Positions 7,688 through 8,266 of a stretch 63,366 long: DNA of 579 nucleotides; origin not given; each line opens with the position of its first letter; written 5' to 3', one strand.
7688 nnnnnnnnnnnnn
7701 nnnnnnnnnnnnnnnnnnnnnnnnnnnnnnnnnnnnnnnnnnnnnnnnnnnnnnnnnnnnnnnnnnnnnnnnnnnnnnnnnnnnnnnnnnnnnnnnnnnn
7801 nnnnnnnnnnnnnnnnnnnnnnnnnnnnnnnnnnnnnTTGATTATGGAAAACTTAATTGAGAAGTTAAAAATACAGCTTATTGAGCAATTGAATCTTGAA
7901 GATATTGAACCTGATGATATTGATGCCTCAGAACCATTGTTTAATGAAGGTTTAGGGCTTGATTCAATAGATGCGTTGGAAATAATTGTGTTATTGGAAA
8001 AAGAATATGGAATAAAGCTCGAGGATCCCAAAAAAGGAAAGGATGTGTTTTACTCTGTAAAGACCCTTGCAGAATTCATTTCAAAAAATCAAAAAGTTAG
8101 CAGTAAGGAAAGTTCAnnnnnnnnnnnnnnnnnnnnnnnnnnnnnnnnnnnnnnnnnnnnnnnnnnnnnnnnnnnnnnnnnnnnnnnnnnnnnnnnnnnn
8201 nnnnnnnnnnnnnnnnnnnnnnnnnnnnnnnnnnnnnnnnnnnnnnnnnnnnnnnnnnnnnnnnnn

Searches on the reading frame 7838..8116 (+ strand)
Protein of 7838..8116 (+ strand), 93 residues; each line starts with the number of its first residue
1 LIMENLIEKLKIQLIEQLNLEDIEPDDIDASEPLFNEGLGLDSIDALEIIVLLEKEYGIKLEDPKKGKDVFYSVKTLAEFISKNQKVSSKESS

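Call 6: search_protein_families(library=pfam, proteins=[window:7838-8116:+], max_evalue=0.001)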
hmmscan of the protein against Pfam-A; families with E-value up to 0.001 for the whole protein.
window:7838-8116:+ (93 aa): 1 family
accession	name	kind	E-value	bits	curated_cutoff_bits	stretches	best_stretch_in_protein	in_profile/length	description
PF00550.31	PP-binding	-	8.4e-10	39.2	20.8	1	22-63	12-51/67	Phosphopantetheine attachment site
